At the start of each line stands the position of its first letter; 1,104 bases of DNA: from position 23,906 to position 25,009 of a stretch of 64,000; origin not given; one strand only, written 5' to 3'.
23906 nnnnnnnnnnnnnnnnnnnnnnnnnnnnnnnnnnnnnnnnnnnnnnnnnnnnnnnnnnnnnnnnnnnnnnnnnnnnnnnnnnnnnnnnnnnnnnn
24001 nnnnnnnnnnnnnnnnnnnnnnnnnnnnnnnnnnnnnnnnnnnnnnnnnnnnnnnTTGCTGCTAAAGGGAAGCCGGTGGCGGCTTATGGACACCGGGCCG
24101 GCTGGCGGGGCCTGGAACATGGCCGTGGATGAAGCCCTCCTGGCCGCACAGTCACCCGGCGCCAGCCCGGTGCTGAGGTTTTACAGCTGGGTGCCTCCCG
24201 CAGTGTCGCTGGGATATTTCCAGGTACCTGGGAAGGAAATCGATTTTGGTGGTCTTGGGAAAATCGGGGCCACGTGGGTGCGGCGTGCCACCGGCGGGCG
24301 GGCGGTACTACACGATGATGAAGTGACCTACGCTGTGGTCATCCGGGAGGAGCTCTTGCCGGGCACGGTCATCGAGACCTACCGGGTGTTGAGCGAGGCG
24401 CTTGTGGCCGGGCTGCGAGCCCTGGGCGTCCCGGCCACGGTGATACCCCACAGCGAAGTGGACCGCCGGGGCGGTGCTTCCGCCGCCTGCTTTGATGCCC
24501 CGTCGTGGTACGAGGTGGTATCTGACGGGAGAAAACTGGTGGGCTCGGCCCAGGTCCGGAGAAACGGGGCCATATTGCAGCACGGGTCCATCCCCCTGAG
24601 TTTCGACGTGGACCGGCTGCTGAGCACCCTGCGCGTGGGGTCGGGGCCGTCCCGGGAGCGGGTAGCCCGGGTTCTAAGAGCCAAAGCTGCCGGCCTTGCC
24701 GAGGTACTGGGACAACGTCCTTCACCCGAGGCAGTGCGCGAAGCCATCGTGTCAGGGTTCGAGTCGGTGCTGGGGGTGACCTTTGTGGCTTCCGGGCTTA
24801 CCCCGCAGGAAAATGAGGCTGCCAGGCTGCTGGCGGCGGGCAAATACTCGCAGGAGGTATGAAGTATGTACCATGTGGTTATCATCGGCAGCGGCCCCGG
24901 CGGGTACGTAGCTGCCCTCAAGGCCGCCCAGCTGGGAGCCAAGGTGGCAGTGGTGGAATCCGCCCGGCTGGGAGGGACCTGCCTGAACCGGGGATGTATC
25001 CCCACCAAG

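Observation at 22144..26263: gcv operon extended by two radical-SAM genes plus an LplA-like ligase and lpdA: LipS1/LipS2-type lipoate synthesis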

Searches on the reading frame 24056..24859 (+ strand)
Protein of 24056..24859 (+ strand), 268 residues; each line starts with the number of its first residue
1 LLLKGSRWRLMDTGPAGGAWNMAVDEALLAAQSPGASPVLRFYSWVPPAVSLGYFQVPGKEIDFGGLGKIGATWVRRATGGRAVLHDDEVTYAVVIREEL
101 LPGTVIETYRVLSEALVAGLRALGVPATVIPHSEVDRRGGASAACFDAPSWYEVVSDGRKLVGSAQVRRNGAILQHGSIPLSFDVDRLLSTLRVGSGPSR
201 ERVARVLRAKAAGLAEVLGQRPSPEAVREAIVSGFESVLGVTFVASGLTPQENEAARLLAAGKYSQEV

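Call 4: search_protein_families(library=pfam, proteins=[window:24086-24859:+], max_evalue=0.01)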
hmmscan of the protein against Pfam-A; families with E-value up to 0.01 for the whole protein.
window:24086-24859:+ (258 aa): 2 families
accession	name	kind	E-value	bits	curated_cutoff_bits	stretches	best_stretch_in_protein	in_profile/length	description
PF21948.1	LplA-B_cat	-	2.7e-35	122.6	27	1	9-225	3-199/200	Lipoyl protein ligase A/B catalytic domain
PF03099.24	BPL_LplA_LipB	-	4.5e-17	62.6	21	1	63-174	27-133/133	Biotin/lipoate A/B protein ligase family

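Call 5: search_protein_families(library=ncbifam, proteins=[window:24086-24859:+], max_evalue=0.01)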
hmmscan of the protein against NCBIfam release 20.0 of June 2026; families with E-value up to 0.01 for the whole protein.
window:24086-24859:+ (258 aa): 4 families
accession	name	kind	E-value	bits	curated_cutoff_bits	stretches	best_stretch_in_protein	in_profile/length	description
NF053750.1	LplA_large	exception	5.2e-25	88.3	480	1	11-186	13-174/248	lipoate-protein ligase large subunit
NF053751.1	LplAB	exception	3.7e-22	78.8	550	1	6-257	108-341/348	lipoate-protein ligase LplAB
TIGR00545.2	lipoyltrans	equivalog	1.1e-15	57.5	280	2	9-118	12-117/328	lipoate--protein ligase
NF053790.1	LplA_LipA_fuse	exception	0.0046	15.6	800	0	34-183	37-165/606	bifunctional lipoate--protein ligase/lipoyl synthase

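Call 9: search_solved_structures(query=window:24056-24859:+, max_evalue=1, show_alignments=2)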
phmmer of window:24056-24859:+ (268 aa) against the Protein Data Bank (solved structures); distinct sequences matched with E-value up to 1: 9.
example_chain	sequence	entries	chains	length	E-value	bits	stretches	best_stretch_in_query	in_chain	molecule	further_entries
2ars_A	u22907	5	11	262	5.7e-26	95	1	10-267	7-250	Lipoate-protein ligase A | PUTATIVE LIPOATE PROTEIN LIGASE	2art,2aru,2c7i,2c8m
3r07_A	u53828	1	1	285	7.1e-26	94.7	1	10-267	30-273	Lipoate-protein ligase A subunit 1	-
8cri_A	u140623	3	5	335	1.4e-09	41.3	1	20-233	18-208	lipoate--protein ligase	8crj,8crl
1vqz_A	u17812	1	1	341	1.6e-07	34.5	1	42-232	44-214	lipoate-protein ligase, putative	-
5iby_A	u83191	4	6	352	2.4e-07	33.9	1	21-221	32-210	Lipoate--protein ligase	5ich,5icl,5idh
1x2g_A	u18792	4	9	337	4.1e-05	26.7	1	18-251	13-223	Lipoate-protein ligase A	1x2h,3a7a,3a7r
5ij6_A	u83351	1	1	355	4.5e-05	26.5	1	20-223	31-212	Lipoate--protein ligase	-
4tvw_A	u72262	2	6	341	0.003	20.5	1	18-237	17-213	Lipoate-protein ligase A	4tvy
6jom_A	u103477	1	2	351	0.41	13.5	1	46-87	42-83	Lipoate--protein ligase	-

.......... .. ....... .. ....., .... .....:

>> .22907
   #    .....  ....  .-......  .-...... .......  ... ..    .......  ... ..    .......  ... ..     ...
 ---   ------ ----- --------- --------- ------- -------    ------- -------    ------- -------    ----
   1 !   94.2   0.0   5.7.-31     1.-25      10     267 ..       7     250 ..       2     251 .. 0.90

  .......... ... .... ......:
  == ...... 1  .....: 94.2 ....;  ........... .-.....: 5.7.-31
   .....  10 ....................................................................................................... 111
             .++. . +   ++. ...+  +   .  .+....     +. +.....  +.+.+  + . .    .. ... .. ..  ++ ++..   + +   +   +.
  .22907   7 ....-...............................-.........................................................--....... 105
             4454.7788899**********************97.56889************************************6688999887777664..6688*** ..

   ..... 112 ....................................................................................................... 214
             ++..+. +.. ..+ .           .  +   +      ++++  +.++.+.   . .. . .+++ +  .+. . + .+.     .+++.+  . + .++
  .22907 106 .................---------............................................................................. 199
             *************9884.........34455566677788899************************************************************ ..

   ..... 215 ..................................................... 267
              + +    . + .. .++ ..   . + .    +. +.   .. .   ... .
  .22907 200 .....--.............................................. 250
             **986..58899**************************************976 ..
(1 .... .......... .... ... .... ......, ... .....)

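Call 18: find_homologous_proteins(query=window:24056-24859:+)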
Query window:24056-24859:+ (268 aa): 3474 proteins with E <= 0.001 among 8000 candidates; the best 120 are listed.
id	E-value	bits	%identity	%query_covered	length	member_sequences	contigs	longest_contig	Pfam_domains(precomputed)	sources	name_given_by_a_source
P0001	1.9e-161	554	100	96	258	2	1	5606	PF03099.25,PF21948.2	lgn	-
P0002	2.7e-115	403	78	90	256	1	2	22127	PF03099.25,PF21948.2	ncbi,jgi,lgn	-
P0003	4.6e-95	336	64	96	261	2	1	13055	PF03099.25,PF21948.2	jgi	jgi:lipoate-protein ligase A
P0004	1.3e-88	315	56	99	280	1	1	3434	PF03099.25,PF21948.2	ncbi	-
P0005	5.1e-88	313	57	99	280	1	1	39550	PF03099.25,PF21948.2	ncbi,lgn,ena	-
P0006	9.1e-87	309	56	99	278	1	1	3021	PF03099.25,PF21948.2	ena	-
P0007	1.1e-78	283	56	96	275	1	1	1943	PF03099.25,PF21948.2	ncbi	-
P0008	1.1e-78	283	52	98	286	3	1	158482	PF03099.25,PF21948.2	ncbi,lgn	ncbi:MAG: lipoate--protein ligase family protein [Bacillota bacterium]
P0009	3.5e-77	278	55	99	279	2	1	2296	PF03099.25,PF21948.2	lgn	-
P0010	3.6e-76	274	55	96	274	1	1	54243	PF03099.25,PF21948.2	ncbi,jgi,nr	ncbi:MAG: lipoate--protein ligase family protein [Firmicutes bacterium]|jgi:lipoate-protein ligase A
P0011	1.6e-75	272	53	97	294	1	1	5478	PF03099.25,PF21948.2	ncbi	-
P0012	8.0e-74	267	52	98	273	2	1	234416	PF03099.25,PF21948.2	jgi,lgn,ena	-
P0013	9.5e-74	266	53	96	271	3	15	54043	PF03099.25,PF21948.2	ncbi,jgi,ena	-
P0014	1.4e-73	266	51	99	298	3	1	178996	PF03099.25,PF21948.2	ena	-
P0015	7.5e-73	263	53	97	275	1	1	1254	PF03099.25,PF21948.2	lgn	-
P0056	4.5e-67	245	49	99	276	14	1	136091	PF03099.25,PF21948.2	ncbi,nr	ncbi:MAG: lipoate--protein ligase family protein [Kyrpidia tusciae]|nr:lipoate--protein ligase famil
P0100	1.6e-63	233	50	94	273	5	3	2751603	PF03099.25,PF21948.2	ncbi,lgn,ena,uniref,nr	ncbi:lipoate--protein ligase family protein [Neomoorella thermoacetica]|uniref:lipoate--protein liga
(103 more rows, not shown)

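Call 19: find_encoding_contigs(protein=P0001, flank=10000, max_places=3)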
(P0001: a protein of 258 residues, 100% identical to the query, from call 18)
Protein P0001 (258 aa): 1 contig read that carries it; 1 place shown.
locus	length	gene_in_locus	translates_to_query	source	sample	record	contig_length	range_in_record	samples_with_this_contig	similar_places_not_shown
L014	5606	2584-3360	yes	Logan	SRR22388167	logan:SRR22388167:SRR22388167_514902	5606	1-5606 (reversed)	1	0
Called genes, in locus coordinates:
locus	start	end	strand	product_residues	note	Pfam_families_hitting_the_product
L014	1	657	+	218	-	?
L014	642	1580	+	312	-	-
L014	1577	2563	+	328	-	PF04055:Radical_SAM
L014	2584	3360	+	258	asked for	PF21948:LplA-B_cat, PF03099:BPL_LplA_LipB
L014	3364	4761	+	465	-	PF00890:FAD_binding_2 (weak), PF01134:GIDA (weak), PF01262:AlaDh_PNT_C (faint), PF07992:Pyr_redox_2, PF12831:FAD_oxidored (weak), PF13738:Pyr_redox_3, PF00070:Pyr_redox, PF02852:Pyr_redox_dim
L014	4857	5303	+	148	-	-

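Call 20: find_encoding_contigs(protein=P0003, flank=10000, max_places=3)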
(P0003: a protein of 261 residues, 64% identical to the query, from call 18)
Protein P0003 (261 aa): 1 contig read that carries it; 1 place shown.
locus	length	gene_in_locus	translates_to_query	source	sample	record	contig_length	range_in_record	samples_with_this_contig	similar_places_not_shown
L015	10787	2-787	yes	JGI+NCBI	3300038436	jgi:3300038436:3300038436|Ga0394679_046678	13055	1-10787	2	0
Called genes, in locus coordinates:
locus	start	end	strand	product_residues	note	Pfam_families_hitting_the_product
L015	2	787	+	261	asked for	PF21948:LplA-B_cat, PF03099:BPL_LplA_LipB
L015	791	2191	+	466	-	PF00890:FAD_binding_2 (weak), PF01134:GIDA (weak), PF07992:Pyr_redox_2, PF12831:FAD_oxidored (weak), PF13738:Pyr_redox_3, PF00070:Pyr_redox, PF02852:Pyr_redox_dim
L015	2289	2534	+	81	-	-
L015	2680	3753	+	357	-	PF01321:Creatinase_N, PF00557:Peptidase_M24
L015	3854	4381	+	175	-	PF08207:EFP_N, PF01132:EFP, PF09285:Elong-fact-P_C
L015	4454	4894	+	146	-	PF13717:Zn_ribbon_4 (weak)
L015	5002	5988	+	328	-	PF19568:Spore_III_AA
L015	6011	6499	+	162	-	PF09548:Spore_III_AB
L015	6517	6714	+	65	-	PF06686:SpoIIIAC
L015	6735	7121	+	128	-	PF06686:SpoIIIAC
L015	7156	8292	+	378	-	PF09546:Spore_III_AE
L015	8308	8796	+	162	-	PF09581:Spore_III_AF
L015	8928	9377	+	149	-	-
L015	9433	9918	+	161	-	PF12685:SpoIIIAH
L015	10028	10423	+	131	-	PF03780:Asp23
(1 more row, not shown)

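Call 21: find_encoding_contigs(protein=P0005, flank=10000, max_places=3)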
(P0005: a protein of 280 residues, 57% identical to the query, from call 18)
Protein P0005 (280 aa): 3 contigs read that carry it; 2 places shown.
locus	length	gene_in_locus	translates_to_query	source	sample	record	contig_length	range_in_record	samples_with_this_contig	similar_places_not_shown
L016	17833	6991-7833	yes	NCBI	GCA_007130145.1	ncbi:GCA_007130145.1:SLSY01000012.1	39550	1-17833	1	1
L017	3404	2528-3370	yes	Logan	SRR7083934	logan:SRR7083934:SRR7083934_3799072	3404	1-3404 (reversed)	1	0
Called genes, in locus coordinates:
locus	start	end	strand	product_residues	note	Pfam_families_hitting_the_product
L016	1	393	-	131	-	?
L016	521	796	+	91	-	-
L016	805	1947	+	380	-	PF01571:GCV_T, PF08669:GCV_T_C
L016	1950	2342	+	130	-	PF01597:GCV_H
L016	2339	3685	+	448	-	PF02347:GDC-P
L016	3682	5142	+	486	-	PF02347:GDC-P, PF00266:Aminotran_5 (weak), PF21478:GcvP2_C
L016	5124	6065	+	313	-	-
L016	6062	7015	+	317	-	PF04055:Radical_SAM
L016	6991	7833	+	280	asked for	PF21948:LplA-B_cat, PF03099:BPL_LplA_LipB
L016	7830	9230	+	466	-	PF00890:FAD_binding_2 (weak), PF01134:GIDA, PF07992:Pyr_redox_2, PF12831:FAD_oxidored (weak), PF13434:Lys_Orn_oxgnase (weak), PF13738:Pyr_redox_3, PF00070:Pyr_redox, PF02852:Pyr_redox_dim, +1 more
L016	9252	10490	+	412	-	PF00464:SHMT, PF00155:Aminotran_1_2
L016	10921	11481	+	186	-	PF08207:EFP_N, PF01132:EFP, PF09285:Elong-fact-P_C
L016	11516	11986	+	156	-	PF08271:Zn_Ribbon_TF (weak)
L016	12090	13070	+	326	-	PF19568:Spore_III_AA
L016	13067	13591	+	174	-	PF09548:Spore_III_AB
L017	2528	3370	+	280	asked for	PF21948:LplA-B_cat, PF03099:BPL_LplA_LipB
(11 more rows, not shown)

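Call 22: find_encoding_contigs(protein=P0008, flank=8000, max_places=1)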
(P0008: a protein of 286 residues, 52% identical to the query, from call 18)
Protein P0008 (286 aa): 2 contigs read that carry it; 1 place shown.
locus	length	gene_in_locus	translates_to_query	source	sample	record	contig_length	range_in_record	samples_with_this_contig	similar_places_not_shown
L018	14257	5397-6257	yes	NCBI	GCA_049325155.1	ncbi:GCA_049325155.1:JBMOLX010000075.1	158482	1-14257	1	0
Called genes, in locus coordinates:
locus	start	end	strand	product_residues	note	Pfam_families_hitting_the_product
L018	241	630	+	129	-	PF01597:GCV_H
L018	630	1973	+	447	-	PF02347:GDC-P, PF00266:Aminotran_5 (faint)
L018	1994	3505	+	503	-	PF02347:GDC-P, PF00266:Aminotran_5 (weak), PF21478:GcvP2_C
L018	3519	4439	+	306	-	-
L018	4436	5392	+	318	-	PF04055:Radical_SAM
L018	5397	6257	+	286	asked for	PF21948:LplA-B_cat, PF03099:BPL_LplA_LipB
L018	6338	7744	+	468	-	PF00890:FAD_binding_2 (weak), PF01134:GIDA, PF01262:AlaDh_PNT_C (faint), PF07992:Pyr_redox_2, PF12831:FAD_oxidored, PF13738:Pyr_redox_3 (weak), PF00070:Pyr_redox, PF02852:Pyr_redox_dim, +4 more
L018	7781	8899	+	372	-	PF05222:AlaDh_PNT_N, PF01262:AlaDh_PNT_C, PF02826:2-Hacid_dh_C (weak), PF13241:NAD_binding_7 (weak)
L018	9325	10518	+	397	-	PF13433:Peripla_BP_5 (faint), PF13458:Peripla_BP_6, PF01094:ANF_receptor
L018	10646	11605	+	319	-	PF02653:BPD_transp_2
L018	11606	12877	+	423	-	PF02653:BPD_transp_2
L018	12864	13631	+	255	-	PF00005:ABC_tran, PF13304:AAA_21 (faint), PF12399:BCA_ABC_TP_C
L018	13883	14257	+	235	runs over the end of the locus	PF00005:ABC_tran, PF13304:AAA_21 (faint)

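Call 23: find_encoding_contigs(protein=P0100, flank=8000, max_places=1)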
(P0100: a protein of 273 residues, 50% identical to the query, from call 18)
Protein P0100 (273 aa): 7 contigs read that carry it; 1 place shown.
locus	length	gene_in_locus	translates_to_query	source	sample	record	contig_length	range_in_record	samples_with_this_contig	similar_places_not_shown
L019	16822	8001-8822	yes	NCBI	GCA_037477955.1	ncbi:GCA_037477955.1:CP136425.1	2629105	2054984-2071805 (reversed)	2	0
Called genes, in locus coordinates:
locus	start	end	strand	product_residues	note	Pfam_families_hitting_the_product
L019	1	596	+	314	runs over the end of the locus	PF00696:AA_kinase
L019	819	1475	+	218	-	PF03315:SDH_beta, PF01842:ACT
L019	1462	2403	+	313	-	PF03313:SDH_alpha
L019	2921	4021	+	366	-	PF01571:GCV_T, PF08669:GCV_T_C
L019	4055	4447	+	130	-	PF01597:GCV_H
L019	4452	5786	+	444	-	PF02347:GDC-P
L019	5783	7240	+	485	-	PF02347:GDC-P, PF01212:Beta_elim_lyase (weak), PF00266:Aminotran_5 (weak), PF21478:GcvP2_C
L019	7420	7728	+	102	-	-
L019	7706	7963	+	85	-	-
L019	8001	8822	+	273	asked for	PF21948:LplA-B_cat, PF03099:BPL_LplA_LipB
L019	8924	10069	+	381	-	PF00682:HMGL-like, PF22617:HCS_D2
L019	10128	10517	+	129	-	PF16760:CBM53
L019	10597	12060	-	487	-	PF08323:Glyco_transf_5, PF13439:Glyco_transf_4 (faint), PF13579:Glyco_trans_4_4 (weak), PF00534:Glycos_transf_1, PF13692:Glyco_trans_1_4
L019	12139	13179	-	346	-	PF01087:GalP_UDP_transf, PF16285:DUF4931_N (weak), PF16268:DUF4921, PF02744:GalP_UDP_tr_C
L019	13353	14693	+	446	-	PF08323:Glyco_transf_5, PF20706:GT4-conflict, PF13439:Glyco_transf_4, PF13579:Glyco_trans_4_4, PF00534:Glycos_transf_1, PF13692:Glyco_trans_1_4, PF13524:Glyco_trans_1_2 (weak)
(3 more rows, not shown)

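Call 24: find_encoding_contigs(protein=P0056, flank=8000, max_places=1)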
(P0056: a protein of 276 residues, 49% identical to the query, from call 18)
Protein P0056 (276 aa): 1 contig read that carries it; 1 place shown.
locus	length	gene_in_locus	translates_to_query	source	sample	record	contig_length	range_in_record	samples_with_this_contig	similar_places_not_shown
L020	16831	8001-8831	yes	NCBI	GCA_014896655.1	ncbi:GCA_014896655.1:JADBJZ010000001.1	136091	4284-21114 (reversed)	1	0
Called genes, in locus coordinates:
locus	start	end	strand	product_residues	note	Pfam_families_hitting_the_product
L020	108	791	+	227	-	PF02224:Cytidylate_kin, PF13189:Cytidylate_kin2 (faint), PF13238:AAA_18 (weak), PF01202:SKI (faint), PF13207:AAA_17 (faint)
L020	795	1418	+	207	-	PF01553:Acyltransferase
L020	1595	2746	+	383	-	PF21710:Spt6_S1 (faint), PF00575:S1, PF18614:RNase_II_C_S1 (faint), PF00575:S1, PF23459:S1_RRP5, PF00575:S1, PF23459:S1_RRP5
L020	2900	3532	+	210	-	-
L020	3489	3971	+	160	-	-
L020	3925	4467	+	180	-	PF11385:DUF3189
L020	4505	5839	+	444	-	PF00009:GTP_EFTU, PF00350:Dynamin_N (faint), PF01926:MMR_HSR1, PF02421:FeoB_N, PF00009:GTP_EFTU, PF01926:MMR_HSR1, PF02421:FeoB_N, PF14714:KH_dom-like, +4 more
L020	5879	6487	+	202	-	PF02660:G3P_acyltransf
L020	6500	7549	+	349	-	PF01210:NAD_Gly3P_dh_N, PF02558:ApbA, PF03446:NAD_binding_2 (faint), PF07479:NAD_Gly3P_dh_C, PF20618:GPD_NAD_C_bact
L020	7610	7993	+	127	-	PF01597:GCV_H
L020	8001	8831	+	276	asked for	PF21948:LplA-B_cat, PF03099:BPL_LplA_LipB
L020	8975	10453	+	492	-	PF09547:SpoIVA_ATPase, PF20438:SpoIVA_middle, PF20439:SpoIVA_C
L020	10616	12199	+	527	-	PF00501:AMP-binding, PF13193:AMP-binding_C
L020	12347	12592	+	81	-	PF02081:TrpBP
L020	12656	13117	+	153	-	-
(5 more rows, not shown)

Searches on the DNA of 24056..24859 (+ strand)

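Call 59: search_rna_families(sources=[L016, L021, L022, L023, L019], threshold=gathering)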
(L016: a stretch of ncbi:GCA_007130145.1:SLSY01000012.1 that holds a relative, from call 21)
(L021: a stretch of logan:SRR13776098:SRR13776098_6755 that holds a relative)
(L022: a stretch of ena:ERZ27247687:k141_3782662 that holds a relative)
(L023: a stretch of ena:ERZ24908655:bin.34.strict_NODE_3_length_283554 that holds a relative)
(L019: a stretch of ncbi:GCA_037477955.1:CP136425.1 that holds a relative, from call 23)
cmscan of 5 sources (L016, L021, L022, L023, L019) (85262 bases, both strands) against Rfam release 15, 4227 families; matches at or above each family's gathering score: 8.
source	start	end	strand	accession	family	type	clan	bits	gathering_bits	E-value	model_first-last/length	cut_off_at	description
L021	3315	3423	+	RF00504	Glycine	Cis-reg; riboswitch;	CL00125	67.8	32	7.9e-12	1-94/94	no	Glycine riboswitch aptamer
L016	569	658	+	RF00504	Glycine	Cis-reg; riboswitch;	CL00125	67.5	32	9.2e-12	1-94/94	no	Glycine riboswitch aptamer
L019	2602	2705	+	RF00504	Glycine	Cis-reg; riboswitch;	CL00125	65.3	32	3.6e-11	1-94/94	no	Glycine riboswitch aptamer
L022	3346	3439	+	RF00504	Glycine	Cis-reg; riboswitch;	CL00125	60.3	32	7.2e-10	1-94/94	no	Glycine riboswitch aptamer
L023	3399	3502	+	RF00504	Glycine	Cis-reg; riboswitch;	CL00125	58.7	32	1.9e-09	1-94/94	no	Glycine riboswitch aptamer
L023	3506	3584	+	RF00504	Glycine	Cis-reg; riboswitch;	CL00125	44.5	32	1.1e-05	9-86/94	no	Glycine riboswitch aptamer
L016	661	742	+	RF00504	Glycine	Cis-reg; riboswitch;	CL00125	41.7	32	5.7e-05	8-87/94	no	Glycine riboswitch aptamer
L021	3426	3531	+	RF00504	Glycine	Cis-reg; riboswitch;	CL00125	40.6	32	0.00011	8-87/94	no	Glycine riboswitch aptamer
